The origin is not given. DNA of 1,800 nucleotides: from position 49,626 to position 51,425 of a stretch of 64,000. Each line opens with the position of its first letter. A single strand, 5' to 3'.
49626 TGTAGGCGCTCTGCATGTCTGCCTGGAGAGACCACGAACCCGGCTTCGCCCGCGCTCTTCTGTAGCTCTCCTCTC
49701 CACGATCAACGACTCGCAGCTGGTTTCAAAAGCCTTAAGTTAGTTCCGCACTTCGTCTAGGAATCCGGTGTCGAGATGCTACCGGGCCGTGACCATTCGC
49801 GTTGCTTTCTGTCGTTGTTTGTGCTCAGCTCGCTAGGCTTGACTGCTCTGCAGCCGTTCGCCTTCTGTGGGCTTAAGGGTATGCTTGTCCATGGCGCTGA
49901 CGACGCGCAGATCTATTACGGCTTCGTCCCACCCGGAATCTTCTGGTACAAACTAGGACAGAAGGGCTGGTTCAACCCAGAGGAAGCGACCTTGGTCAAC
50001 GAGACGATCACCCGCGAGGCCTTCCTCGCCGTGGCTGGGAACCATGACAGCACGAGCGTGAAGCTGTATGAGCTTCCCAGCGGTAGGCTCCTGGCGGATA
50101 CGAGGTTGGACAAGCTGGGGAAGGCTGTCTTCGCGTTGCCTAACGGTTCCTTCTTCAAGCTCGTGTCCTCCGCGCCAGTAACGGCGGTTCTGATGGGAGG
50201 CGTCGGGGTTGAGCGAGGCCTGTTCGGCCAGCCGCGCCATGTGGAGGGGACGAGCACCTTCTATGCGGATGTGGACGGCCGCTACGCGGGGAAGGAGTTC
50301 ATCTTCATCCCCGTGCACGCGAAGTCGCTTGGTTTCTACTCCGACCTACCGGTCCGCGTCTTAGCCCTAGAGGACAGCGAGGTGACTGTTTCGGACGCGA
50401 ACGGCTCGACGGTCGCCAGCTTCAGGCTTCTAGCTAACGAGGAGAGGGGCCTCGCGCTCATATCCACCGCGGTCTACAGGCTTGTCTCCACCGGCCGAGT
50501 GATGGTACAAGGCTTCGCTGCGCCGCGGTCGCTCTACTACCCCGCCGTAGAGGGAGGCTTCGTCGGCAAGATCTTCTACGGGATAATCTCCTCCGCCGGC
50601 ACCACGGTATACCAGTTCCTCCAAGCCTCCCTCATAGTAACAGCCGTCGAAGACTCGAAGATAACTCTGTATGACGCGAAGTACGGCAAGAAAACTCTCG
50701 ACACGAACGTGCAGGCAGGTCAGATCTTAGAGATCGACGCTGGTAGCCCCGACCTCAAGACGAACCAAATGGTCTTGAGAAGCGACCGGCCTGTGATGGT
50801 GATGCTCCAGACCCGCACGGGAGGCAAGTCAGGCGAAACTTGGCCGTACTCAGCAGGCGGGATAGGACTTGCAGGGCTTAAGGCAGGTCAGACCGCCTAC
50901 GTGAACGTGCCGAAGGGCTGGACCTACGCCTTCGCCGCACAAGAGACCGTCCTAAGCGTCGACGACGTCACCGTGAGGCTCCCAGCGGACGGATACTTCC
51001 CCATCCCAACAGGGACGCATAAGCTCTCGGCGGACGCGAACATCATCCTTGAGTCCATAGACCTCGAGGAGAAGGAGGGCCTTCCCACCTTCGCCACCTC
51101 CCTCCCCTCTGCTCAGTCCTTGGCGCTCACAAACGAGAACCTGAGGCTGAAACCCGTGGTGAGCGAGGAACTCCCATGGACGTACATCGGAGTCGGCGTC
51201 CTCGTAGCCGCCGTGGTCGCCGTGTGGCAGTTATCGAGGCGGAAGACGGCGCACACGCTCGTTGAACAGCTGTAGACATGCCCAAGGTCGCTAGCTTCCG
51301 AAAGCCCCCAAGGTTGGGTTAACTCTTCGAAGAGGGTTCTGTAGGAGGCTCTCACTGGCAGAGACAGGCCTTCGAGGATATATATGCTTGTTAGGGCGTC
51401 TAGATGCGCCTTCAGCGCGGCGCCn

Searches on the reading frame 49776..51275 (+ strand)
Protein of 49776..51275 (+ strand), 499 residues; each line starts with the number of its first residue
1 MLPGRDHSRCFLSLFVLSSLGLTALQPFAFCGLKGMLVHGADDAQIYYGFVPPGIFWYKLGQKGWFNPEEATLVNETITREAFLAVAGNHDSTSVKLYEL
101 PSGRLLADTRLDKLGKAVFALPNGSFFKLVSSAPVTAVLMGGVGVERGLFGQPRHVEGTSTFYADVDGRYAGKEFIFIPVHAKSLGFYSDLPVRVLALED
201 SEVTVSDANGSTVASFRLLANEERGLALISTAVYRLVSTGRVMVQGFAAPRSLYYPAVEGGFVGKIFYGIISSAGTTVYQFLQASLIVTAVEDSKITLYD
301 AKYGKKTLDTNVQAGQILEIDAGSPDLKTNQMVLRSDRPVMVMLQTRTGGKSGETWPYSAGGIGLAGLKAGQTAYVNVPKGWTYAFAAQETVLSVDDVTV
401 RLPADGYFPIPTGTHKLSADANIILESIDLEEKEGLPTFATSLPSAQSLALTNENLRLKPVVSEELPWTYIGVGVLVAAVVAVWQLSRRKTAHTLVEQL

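Call 4: search_protein_families(library=pfam, proteins=[window:49776-51275:+], max_evalue=1)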
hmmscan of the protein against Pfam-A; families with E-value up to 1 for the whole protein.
window:49776-51275:+ (499 aa): 1 family
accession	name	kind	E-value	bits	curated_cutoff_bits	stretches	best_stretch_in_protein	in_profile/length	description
PF13464.11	RodZ_C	-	0.031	14.7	23.9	0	197-224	4-31/72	RodZ C-terminal domain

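Call 5: search_protein_families(library=ncbifam, proteins=[window:49776-51275:+], max_evalue=1)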
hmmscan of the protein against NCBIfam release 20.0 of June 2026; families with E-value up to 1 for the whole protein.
window:49776-51275:+ (499 aa): 0 families

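Call 12: find_homologous_proteins(query=window:49776-51272:+)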
Query window:49776-51272:+ (499 aa): 17 proteins with E <= 0.001 among 8000 candidates.
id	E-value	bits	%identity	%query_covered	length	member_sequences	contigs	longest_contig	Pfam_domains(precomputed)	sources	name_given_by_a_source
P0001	0.0e+0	1105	100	100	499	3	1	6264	-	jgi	-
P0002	1.4e-248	843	80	99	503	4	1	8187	-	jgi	-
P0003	4.4e-224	763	74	100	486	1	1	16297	-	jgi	-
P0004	4.6e-87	311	44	82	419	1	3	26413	-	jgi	-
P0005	1.2e-82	296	38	92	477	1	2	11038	-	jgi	-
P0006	9.4e-80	287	40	78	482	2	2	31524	-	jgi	-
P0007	9.2e-78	280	38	92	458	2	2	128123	-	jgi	-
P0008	2.2e-77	279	37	95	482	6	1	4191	-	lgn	-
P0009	7.7e-77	277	39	87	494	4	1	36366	-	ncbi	-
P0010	3.2e-74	268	37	87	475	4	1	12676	-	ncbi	-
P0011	5.5e-74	268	38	85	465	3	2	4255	-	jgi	-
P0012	6.6e-73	264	38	91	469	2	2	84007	-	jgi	-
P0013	1.4e-69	253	36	87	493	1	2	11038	-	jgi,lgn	-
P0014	1.4e-67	247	36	92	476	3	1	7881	-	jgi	-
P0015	1.8e-66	243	37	87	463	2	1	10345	-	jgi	-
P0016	3.5e-51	192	31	86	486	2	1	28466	PF17517.8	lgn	-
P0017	1.5e-40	157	30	76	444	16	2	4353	-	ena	-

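Call 15: list_cluster_members(proteins=[P0009, P0010, P0016, P0017, P0001])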
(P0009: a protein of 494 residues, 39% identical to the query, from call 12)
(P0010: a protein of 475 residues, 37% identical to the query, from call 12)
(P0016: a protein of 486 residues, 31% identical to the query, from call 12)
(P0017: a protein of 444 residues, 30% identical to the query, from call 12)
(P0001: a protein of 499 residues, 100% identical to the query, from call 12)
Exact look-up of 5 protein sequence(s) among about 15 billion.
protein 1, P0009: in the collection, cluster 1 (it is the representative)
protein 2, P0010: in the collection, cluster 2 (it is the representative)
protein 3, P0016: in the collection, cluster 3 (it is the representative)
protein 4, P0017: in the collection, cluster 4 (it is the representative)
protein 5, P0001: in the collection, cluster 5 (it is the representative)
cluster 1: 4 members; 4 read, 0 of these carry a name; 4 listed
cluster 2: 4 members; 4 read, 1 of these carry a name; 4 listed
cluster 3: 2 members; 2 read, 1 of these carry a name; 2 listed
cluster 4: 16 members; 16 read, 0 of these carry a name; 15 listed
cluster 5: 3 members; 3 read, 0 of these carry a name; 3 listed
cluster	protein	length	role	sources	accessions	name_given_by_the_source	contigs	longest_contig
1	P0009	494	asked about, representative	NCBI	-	-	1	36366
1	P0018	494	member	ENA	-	-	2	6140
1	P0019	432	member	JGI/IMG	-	-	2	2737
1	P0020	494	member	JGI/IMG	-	-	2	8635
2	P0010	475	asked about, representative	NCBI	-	-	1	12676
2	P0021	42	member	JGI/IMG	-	hypothetical protein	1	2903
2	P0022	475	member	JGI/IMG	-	-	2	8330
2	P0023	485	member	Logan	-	-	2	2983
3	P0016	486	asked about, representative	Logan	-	-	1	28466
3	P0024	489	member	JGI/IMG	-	hypothetical protein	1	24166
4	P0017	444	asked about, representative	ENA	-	-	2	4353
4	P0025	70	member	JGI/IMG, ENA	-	-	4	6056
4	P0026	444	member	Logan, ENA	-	-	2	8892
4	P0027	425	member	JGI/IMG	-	-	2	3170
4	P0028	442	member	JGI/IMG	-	-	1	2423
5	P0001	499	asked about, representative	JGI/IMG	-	-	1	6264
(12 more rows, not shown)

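Call 18: find_related_loci(query=A2, collection=genome_contigs, flank=10000)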
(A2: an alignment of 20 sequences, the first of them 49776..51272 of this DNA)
Query A2 (499 aa) in genome_contigs; peptide patterns used: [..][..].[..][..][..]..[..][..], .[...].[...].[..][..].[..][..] (x = any residue, [..] = any of these).
102 stretches matched a pattern; 34 encode a relative of the query (tblastn E <= 1e-3); 32 distinct loci.
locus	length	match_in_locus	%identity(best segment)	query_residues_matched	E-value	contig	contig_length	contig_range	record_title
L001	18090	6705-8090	33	43-490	1e-67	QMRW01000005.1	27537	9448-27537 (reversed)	MAG: Thermoprotei archaeon isolate B20_G17 B20_Guay17_scaffold_00167, whole genome shotgun sequence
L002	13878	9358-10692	33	47-490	8e-65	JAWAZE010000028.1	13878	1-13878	MAG: Candidatus Bathyarchaeia archaeon isolate ZZQ_201803_bins_71 ZZQ_201803_bins_71_scaffold_28, whole genome shotgun s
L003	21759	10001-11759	33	10-471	2e-60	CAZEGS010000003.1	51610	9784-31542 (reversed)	MAG TPA_asm: uncultured Candidatus Bathyarchaeia archaeon isolate binchicken_co6_533 genome assembly, contig: NODE_357_l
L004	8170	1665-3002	30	10-470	9e-60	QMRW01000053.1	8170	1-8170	MAG: Thermoprotei archaeon isolate B20_G17 B20_Guay17_scaffold_03037, whole genome shotgun sequence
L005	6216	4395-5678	31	42-470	9e-60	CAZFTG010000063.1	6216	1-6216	MAG TPA_asm: uncultured Thermoproteales archaeon isolate binchicken_co80_38 genome assembly, contig: NODE_5263_length_62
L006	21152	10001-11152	33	81-483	3e-59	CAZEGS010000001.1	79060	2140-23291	MAG TPA_asm: uncultured Candidatus Bathyarchaeia archaeon isolate binchicken_co6_533 genome assembly, contig: NODE_113_l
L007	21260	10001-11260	31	47-471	1e-52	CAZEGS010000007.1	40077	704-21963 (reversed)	MAG TPA_asm: uncultured Candidatus Bathyarchaeia archaeon isolate binchicken_co6_533 genome assembly, contig: NODE_641_l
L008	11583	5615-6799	32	111-491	1e-51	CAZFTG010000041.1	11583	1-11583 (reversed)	MAG TPA_asm: uncultured Thermoproteales archaeon isolate binchicken_co80_38 genome assembly, contig: NODE_1856_length_11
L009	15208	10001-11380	28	41-489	1e-51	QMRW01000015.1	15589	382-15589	MAG: Thermoprotei archaeon isolate B20_G17 B20_Guay17_scaffold_00657, whole genome shotgun sequence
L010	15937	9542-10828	28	38-474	7e-52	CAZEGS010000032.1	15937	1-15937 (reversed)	MAG TPA_asm: uncultured Candidatus Bathyarchaeia archaeon isolate binchicken_co6_533 genome assembly, contig: NODE_3904_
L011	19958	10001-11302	30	41-467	8e-55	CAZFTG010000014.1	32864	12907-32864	MAG TPA_asm: uncultured Thermoproteales archaeon isolate binchicken_co80_38 genome assembly, contig: NODE_226_length_328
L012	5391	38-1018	35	162-483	4e-45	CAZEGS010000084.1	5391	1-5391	MAG TPA_asm: uncultured Candidatus Bathyarchaeia archaeon isolate binchicken_co6_533 genome assembly, contig: NODE_20369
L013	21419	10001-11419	29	1-470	5e-43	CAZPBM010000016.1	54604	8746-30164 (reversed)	MAG TPA_asm: uncultured Candidatus Bathyarchaeia archaeon isolate SRP231805_co4_155 genome assembly, contig: k141_216684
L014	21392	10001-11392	29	47-499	9e-42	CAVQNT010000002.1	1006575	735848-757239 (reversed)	MAG: Candidatus Bathyarchaeota archaeon isolate MFD04408.bin.1.228 genome assembly, contig: contig_27907, whole genome s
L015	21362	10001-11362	28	47-490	1e-40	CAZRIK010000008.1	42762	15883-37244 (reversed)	MAG TPA_asm: uncultured Candidatus Bathyarchaeia archaeon isolate binchicken_co378_2 genome assembly, contig: NODE_656_l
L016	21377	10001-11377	27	42-490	2e-39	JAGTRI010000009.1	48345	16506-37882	MAG: Candidatus Bathyarchaeota archaeon isolate JZ-2_2_bin_4.4 JZ-2_2_bin_4.4_NODE_9, whole genome shotgun sequence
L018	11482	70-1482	27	36-490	1e-35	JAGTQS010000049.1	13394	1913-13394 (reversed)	MAG: Candidatus Bathyarchaeota archaeon isolate QZM_B1_bin_12_1 QZM_B1_bin_12_1_scaffold_4909_curated, whole genome shot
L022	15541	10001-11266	28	47-471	3e-34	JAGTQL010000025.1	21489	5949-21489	MAG: Candidatus Bathyarchaeota archaeon isolate QZM_A2_bin_23 QZM_A2_bin_23_scaffold_1370_curated, whole genome shotgun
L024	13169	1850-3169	26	39-455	6e-32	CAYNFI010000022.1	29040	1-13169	MAG TPA_asm: uncultured Candidatus Bathyarchaeia archaeon isolate binchicken_co318_43 genome assembly, contig: NODE_588_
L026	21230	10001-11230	31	46-488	3e-48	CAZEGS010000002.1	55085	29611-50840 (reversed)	MAG TPA_asm: uncultured Candidatus Bathyarchaeia archaeon isolate binchicken_co6_533 genome assembly, contig: NODE_302_l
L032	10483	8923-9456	29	91-286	6e-10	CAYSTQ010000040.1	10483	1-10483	MAG TPA_asm: uncultured Thermoproteales archaeon isolate binchicken_co6_63 genome assembly, contig: NODE_7776_length_104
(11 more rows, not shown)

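Call 24: search_solved_structures(query=A2, max_evalue=10)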
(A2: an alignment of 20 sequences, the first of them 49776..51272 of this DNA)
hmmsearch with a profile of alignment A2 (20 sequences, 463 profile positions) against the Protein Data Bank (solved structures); distinct sequences matched with E-value up to 10: 15.
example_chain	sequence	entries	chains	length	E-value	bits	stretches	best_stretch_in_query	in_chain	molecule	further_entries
6g6m_A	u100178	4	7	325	3e-13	52.4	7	257-312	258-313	Tako8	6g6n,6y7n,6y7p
6y7o_A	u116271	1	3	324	4e-13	52.1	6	257-312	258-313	Tako8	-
6g6o_A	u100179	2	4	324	2.2e-05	26.5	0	240-322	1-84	Ika8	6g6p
6g6q_A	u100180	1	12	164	0.018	16.9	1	240-322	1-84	Ika4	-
5v4b_B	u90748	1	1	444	0.072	14.9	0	258-284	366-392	F-box/WD repeat-containing protein 7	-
2ovp_B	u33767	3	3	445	0.073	14.9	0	258-284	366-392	F-box/WD repeat protein 7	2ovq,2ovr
7t1y_B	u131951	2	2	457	0.081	14.8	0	258-284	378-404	F-box/WD repeat-containing protein 7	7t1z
5h1j_A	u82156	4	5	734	0.15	13.8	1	260-343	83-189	Gem-associated protein 5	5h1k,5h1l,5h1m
5h3s_A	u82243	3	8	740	0.16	13.8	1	260-343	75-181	Gem-associated protein 5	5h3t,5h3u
5gxh_A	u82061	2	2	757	0.17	13.7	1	260-343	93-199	Gem-associated protein 5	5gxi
5tee_A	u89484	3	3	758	0.17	13.7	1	260-343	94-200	Gem-associated protein 5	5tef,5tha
7pl2_A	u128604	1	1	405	0.23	13.2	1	131-254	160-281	Putative endo-beta-N-acetylglucosaminidase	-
7znk_C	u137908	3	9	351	1.2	10.9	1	254-322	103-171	THO complex subunit 3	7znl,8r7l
6wnx_A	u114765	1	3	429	1.5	10.6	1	263-350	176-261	F-box/WD repeat-containing protein 11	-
7apk_C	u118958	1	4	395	1.6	10.5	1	254-322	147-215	THO complex subunit 3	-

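Call 25: predict_structure(alignment_id=A2)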
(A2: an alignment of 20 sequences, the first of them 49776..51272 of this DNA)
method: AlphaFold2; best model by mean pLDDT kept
length: 499 residues; sequences in the alignment: 20
mean_pLDDT: 82.7   pTM: 0.80
mean pLDDT of the five models: 82.7, 81.8, 81.2, 81.2, 81.0
residues with pLDDT >= 90: 272; 70-90: 106; 50-70: 78; < 50: 43
segments of 3 or more residues with pLDDT < 50: 1-5, 27-41, 153-156, 183-187, 350-357, 465-467
pLDDT, mean of each block of 10 residues (from residue 1): 50 72 53 35 83 82 59 77 96 98 97 97 97 96 72 59 95 95 51 91 97 97 90 96 86 93 95 59 85 96 90 95 75 96 79 50 91 95 95 97 96 96 94 78 94 86 59 78 83 56
secondary structure, 60 per line:
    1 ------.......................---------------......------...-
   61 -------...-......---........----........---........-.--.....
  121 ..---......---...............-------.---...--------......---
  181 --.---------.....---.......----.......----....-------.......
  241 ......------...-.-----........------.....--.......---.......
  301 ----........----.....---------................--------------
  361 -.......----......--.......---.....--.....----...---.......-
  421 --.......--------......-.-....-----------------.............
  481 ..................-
elements in order: H7-29 E45-50 E57-59 E72-74 E81-88 E93-100 E104-111 E116-122 E126-131 E135-142 H143-149 E161-163 E172-177 E193-197 E201-207 E212-218 E223-226 E234-246 E253-255 E263-270 H277-281 E284-290 E294-300 E305-312 E317-321 E331-346 E362-368 E373-378 E381-387 E391-395 E398-402 E407-409 E413-419 E423-429 E438-443 H447-450 H468-498

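Call 27: search_protein_representatives(alignment_id=A2)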
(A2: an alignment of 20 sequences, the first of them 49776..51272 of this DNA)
Query: 20 sequences, 463 profile positions. Proteins with E-value up to 0.001 (for the whole library): 420; up to 1e-10: 293; up to 1e-30: 181. The best 150 are listed.
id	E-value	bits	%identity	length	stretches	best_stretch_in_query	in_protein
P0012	6.6e-187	638.2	-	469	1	8-460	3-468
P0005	2.0e-183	626.7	-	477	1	5-461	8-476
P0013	3.4e-180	616.1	-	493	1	7-462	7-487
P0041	1.6e-175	600.6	-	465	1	6-462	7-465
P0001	1.9e-172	590.5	-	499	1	4-462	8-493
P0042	6.9e-164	562.3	-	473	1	7-461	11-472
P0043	2.9e-163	560.3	-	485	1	10-458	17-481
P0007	1.8e-161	554.4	-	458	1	7-461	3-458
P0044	1.1e-158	545.1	-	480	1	10-461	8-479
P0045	1.8e-158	544.4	-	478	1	8-461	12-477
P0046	4.7e-157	539.8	-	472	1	8-460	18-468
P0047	5.4e-157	539.6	-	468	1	18-461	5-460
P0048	4.6e-155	533.2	-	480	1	9-461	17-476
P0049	4.1e-153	526.8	-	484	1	10-462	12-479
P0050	7.0e-151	519.4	-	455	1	25-461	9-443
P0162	4.1e-47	177.3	-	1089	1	70-412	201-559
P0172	4.6e-43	164.0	-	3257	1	68-407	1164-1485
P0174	4.3e-42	160.8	-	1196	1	68-408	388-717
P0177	2.8e-40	154.8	-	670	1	71-405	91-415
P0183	1.5e-38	149.1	-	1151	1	67-422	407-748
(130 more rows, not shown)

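Call 28: search_protein_families(library=pfam, proteins=[P0162, P0174, P0177, P0183, P0016, P0172], max_evalue=0.01)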
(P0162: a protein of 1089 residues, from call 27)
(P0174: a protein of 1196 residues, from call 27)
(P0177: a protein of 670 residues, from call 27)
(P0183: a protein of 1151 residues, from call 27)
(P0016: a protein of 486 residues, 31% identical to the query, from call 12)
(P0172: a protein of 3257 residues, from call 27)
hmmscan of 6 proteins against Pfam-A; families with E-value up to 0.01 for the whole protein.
P0162 (1089 aa): 4 families
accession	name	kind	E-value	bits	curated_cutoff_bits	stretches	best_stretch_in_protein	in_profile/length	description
PF23619.1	Ig_VWA7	-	3e-11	43.9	27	1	703-793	8-95/104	VWA7 Ig-like domain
PF10633.15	NPCBM_assoc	-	5.4e-09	36.5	24.4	1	599-664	1-68/78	NPCBM-associated, NEW3 domain of alpha-galactosidase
PF11614.14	FixG_C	-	1.6e-05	25.5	25.6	0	715-791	35-110/119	IG-like fold at C-terminal of FixG, putative oxidoreductase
PF22544.2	HYDIN_VesB_CFA65-like_Ig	-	0.0017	19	25.5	0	599-674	15-87/100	HYDIN/CFA65/VesB-like, Ig-like domain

P0174 (1196 aa): 10 families
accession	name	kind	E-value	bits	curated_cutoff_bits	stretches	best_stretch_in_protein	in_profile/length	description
PF19190.6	BACON_2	-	1.4e-07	31.7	25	0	1110-1166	30-83/94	Viral BACON domain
PF13620.12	CarboxypepD_reg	-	2.1e-06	28.4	32.3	1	796-867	2-82/82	Carboxypeptidase regulatory-like domain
PF10282.15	Lactonase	-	5.5e-05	23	21.7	0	98-166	188-262/344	Lactonase, 7-bladed beta-propeller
PF25174.1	Beta-prop_THOC3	-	0.00022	20.8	305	1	72-137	60-124/272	THOC3 beta-propeller domain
PF22544.2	HYDIN_VesB_CFA65-like_Ig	-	0.00034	21.2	25.5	0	732-778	49-94/100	HYDIN/CFA65/VesB-like, Ig-like domain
PF21783.3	YNCE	-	0.0011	18.8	27.1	0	75-146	258-329/339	YNCE-like beta-propeller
PF02239.22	Cytochrom_D1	-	0.0031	16.6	25.5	1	41-139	16-115/368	Cytochrome D1 heme domain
PF23414.1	Beta-prop_EML_2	-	0.0062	16.4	90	0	66-138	5-76/266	Echinoderm microtubule-associated protein second beta-propeller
PF23374.1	Fn3_arc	-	0.008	16.7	28.9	1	783-843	10-72/78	Archaeal fibronectin-III type-like domain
PF13715.12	CarbopepD_reg_2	-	0.0092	16.4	32.2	0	826-874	35-84/88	CarboxypepD_reg-like domain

P0177 (670 aa): 1 family
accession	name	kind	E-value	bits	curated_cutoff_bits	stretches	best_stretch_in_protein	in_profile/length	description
PF24246.1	SH3b_T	-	0.00012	22.7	27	0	182-208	43-69/74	SH3b_T domain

P0183 (1151 aa): 9 families
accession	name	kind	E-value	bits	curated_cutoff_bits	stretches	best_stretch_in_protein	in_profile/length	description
PF18911.6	PKD_4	-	7.2e-60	199.5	27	6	1047-1125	3-83/85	PKD domain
PF00801.26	PKD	-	1.1e-30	105.9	23.5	2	1073-1121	25-74/80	PKD domain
PF22352.2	K319L-like_PKD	-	8e-18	64.7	27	2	1060-1126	10-83/84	K319L-like, PKD domain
PF23860.1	Ribophorin_II_3rd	-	5.3e-06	26.9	23.4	0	191-222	85-116/128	Ribophorin II third domain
PF02010.21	REJ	-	0.00017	20.8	25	0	750-785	171-207/452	REJ domain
PF07495.19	Y_Y_Y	-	0.00052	20.3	26.6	0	1100-1127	35-62/65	Y_Y_Y domain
PF16403.11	Bact_surface_Ig-like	-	0.00066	20.1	27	0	299-326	43-70/71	Bacterial surface protein, Ig-like domain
PF19077.6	Big_13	-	0.0038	18.1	27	0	302-328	74-101/102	Bacterial Ig-like domain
PF18981.6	InlK_D3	-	0.0059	17.1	25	0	300-327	47-75/75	Internalin K domain (D3/D4)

P0016 (486 aa): 1 family
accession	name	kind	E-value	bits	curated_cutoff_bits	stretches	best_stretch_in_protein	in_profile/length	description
PF17517.7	IgGFc_binding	-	5.9e-06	26.2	25.6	1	73-231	25-193/297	IgGFc binding protein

P0172 (3257 aa): 16 families
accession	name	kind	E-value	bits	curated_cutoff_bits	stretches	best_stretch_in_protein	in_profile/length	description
PF18911.6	PKD_4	-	1.3e-155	506.3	27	13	1889-1968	2-83/85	PKD domain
PF00801.26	PKD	-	1.9e-89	294.2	23.5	10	1905-1965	15-75/80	PKD domain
PF22352.2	K319L-like_PKD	-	6.6e-46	154.7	27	3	925-988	13-83/84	K319L-like, PKD domain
PF11617.13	Cu-binding_MopE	-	4.2e-23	81.7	27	3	426-453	1-27/30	Putative metal-binding motif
PF13517.12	FG-GAP_3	-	3.2e-22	79.3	26.9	5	658-717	1-60/61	FG-GAP-like repeat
PF07495.19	Y_Y_Y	-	1.2e-11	44.8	26.6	0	1566-1623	4-62/65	Y_Y_Y domain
PF02010.21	REJ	-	9.1e-10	38.2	25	0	2754-2818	51-115/452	REJ domain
PF05345.18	He_PIG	-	1.5e-08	35.4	24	1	284-370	2-96/96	Putative Ig domain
PF17963.7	Big_9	-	5e-07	30.9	23.6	2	2894-2978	1-89/89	Bacterial Ig domain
PF19077.6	Big_13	-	2e-06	28.7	27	0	963-988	73-99/102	Bacterial Ig-like domain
PF18981.6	InlK_D3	-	1.4e-05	25.5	25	0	962-984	47-69/75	Internalin K domain (D3/D4)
PF02369.22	Big_1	-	0.00031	21.2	34.9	1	204-277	17-90/93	Bacterial Ig-like domain (group 1)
PF16967.11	TcfC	-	0.00074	19.5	29.4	0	1598-1620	43-64/68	E-set like domain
PF23860.1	Ribophorin_II_3rd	-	0.0048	17.3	23.4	0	1940-1961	96-117/128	Ribophorin II third domain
PF14347.11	DUF4399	-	0.0058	17.4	28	0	1848-1878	48-78/91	Domain of unknown function (DUF4399)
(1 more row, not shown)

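Call 29: fold_search(model_id=the predicted structure, library=pdb)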
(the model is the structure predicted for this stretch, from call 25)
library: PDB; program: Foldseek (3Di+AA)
matches with E <= 10: 1744; with E <= 0.001: 18
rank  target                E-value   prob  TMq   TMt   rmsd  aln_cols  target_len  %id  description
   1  5dyl                  9.4e-08  0.98  0.12  0.08  27.5       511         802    7  Crystal structure of the cGMP-dependent protein kinase PKG from Plasmodium Vivax - Apo form (released 2015-11-04)
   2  5f0a                  2.7e-07  0.94  0.11  0.07  27.7       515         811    7  CRYSTAL STRUCTURE OF PVX_084705 WITH BOUND 1-tert-butyl-3-(3-chlorophenoxy)-1H-pyrazolo[3,4-d]pyrimidin-4-amine INHIBITO (released 2015-12-16)
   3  4rz7                  1.1e-06  0.95  0.12  0.08  26.5       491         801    8  Crystal Structure of PVX_084705 with bound PCI32765 (released 2015-01-14)
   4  8w7n                  1.3e-05  0.54  0.10  0.06  43.3       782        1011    7  Crystal structure of the in-cell Cry1Aa purified from Bacillus thuringiensis (released 2024-03-06)
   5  4w8j                  2.9e-05  0.63  0.12  0.07  40.6       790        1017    8  Structure of the full-length insecticidal protein Cry1Ac reveals intriguing details of toxin packaging into in vivo form (released 2014-09-17)
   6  7sqc_1A               4.2e-05  0.60  0.10  0.05  26.6       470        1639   12  Ciliary C1 central pair apparatus isolated from Chlamydomonas reinhardtii (released 2022-04-13)
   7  5x7o_A                9.8e-05  0.63  0.14  0.08  26.2       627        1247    9  Crystal structure of Paenibacillus sp. 598K alpha-1,6-glucosyltransferase (released 2017-07-26)
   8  7sqc_1B               1.1e-04  0.77  0.12  0.05  25.6       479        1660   12  Ciliary C1 central pair apparatus isolated from Chlamydomonas reinhardtii (released 2022-04-13)
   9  6v1v_B                1.4e-04  0.66  0.12  0.09  22.6       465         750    9  VIP3B (VIP3B_2160) adapted for crystallization (released 2019-12-18)
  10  6v1v_D                2.3e-04  0.69  0.13  0.09  22.1       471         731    9  VIP3B (VIP3B_2160) adapted for crystallization (released 2019-12-18)
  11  6vls_B                4.8e-04  0.51  0.13  0.07  24.6       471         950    7  Structure of C-terminal fragment of Vip3A toxin (released 2020-07-22)
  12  3fe5                  5.3e-04  0.97  0.11  0.19  14.6       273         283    8  Crystal structure of 3-hydroxyanthranilate 3,4-dioxygenase from bovine kidney (released 2009-06-09)
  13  9j6m_A                5.3e-04  0.44  0.10  0.09  18.4       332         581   11  beta-D-galactofuranosidase ORF1110 from Streptomyces sp. JHA19, ligand-free form (released 2024-11-27)
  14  7sqc_1C               6.5e-04  0.47  0.11  0.05  25.6       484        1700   12  Ciliary C1 central pair apparatus isolated from Chlamydomonas reinhardtii (released 2022-04-13)
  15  5fcc_A                6.9e-04  0.97  0.13  0.29  10.7       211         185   12  Structure of HutD from Pseudomonas fluorescens SBW25 (NaCl condition) (released 2017-01-25)
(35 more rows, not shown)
